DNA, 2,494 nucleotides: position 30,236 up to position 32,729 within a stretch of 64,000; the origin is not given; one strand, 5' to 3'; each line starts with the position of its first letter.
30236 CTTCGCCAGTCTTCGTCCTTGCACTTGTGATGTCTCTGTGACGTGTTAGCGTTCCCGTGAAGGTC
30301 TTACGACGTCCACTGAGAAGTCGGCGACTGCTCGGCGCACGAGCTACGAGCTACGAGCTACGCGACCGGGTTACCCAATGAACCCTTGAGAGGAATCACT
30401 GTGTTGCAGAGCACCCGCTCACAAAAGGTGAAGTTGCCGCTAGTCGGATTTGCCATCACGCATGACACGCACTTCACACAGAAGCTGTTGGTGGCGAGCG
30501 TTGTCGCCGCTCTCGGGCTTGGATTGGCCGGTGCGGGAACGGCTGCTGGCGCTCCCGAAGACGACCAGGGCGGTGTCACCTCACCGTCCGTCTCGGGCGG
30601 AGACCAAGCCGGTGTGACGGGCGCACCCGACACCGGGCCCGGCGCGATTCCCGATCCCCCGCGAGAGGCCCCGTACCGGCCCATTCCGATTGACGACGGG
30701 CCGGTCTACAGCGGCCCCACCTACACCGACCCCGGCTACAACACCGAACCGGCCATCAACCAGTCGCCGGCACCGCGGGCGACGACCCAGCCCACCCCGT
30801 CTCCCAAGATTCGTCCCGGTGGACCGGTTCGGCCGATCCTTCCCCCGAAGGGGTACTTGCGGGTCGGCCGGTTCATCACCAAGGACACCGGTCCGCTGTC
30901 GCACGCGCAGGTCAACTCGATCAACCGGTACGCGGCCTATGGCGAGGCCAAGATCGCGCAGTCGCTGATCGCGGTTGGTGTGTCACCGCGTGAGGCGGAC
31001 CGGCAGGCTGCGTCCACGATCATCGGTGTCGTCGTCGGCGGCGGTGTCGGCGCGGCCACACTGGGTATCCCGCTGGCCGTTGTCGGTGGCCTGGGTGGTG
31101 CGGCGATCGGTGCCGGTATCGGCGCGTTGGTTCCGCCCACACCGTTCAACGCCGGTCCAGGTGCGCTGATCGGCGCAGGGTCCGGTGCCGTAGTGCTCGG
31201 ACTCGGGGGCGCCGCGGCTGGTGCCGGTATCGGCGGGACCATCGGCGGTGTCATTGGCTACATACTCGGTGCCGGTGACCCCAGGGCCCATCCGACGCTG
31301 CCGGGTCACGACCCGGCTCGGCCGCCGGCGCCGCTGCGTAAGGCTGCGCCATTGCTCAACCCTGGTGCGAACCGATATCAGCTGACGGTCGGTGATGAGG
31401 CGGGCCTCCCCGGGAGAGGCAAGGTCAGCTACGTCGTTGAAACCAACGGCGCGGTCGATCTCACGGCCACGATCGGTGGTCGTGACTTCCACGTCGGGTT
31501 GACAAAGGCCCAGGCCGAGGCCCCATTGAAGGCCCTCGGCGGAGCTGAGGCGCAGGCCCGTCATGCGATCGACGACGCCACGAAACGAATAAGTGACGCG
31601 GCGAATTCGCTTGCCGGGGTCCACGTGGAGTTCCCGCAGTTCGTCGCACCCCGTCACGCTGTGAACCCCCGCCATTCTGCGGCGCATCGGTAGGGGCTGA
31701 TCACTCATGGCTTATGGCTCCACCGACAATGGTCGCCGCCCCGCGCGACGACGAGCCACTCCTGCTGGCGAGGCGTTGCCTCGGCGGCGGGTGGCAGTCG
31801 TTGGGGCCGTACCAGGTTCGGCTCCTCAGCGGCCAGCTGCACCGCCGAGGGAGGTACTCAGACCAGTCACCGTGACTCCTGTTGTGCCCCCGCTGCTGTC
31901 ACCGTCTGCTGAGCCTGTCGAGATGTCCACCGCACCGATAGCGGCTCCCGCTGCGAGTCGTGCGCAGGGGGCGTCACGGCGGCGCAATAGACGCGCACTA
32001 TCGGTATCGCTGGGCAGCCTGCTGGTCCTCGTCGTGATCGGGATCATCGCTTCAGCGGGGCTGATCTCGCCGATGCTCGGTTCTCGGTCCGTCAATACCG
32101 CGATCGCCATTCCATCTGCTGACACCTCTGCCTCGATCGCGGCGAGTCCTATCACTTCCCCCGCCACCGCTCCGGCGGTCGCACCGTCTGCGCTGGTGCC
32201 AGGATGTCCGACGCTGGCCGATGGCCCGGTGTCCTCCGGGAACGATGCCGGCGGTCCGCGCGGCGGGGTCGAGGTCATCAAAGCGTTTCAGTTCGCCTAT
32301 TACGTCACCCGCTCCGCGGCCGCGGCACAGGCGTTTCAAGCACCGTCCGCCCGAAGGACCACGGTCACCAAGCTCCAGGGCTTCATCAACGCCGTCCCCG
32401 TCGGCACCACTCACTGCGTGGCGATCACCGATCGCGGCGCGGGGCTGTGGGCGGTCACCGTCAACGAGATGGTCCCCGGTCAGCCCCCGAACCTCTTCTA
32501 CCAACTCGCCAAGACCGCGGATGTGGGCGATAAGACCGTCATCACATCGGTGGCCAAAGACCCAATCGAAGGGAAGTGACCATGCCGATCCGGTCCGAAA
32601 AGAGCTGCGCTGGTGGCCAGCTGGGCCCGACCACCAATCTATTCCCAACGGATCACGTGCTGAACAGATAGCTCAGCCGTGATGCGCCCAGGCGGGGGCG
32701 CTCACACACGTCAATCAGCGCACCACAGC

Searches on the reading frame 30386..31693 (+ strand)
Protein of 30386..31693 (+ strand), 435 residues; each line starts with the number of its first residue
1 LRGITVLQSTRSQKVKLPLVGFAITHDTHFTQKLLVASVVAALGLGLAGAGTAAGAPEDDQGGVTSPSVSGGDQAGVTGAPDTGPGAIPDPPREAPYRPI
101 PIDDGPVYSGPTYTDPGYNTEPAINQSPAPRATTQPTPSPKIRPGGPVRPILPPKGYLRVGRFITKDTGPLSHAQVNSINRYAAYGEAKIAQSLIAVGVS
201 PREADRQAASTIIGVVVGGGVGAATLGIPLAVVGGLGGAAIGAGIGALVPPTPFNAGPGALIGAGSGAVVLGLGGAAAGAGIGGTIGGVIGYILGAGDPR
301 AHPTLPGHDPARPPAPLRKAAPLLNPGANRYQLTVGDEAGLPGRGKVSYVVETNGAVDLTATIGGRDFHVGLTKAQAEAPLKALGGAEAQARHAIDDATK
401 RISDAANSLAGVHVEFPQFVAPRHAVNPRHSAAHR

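Call 3: search_protein_families(library=pfam, proteins=[window:30386-31693:+], max_evalue=0.1)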
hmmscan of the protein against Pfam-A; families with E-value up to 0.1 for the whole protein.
window:30386-31693:+ (435 aa): 1 family
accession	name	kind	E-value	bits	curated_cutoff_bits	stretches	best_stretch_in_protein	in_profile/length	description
PF13441.11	Gly-zipper_YMGG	-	0.027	14.6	28.9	1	231-274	3-42/45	YMGG-like Gly-zipper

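Call 4: search_protein_families(library=ncbifam, proteins=[window:30386-31693:+], max_evalue=0.1)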
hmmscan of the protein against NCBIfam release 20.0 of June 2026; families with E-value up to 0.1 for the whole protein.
window:30386-31693:+ (435 aa): 0 families

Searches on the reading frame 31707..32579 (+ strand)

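Call 3: search_protein_families(library=pfam, proteins=[window:31707-32579:+], max_evalue=0.1)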
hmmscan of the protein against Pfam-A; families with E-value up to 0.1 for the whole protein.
window:31707-32579:+ (290 aa): 0 families

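Call 4: search_protein_families(library=ncbifam, proteins=[window:31707-32579:+], max_evalue=0.1)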
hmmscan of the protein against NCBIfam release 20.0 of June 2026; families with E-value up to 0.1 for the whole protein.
window:31707-32579:+ (290 aa): 1 family
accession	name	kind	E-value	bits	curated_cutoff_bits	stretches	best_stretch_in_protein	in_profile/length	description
NF040486.1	SrfA_fam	subfamily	0.012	15.1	150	1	44-267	167-357/438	SrfA family protein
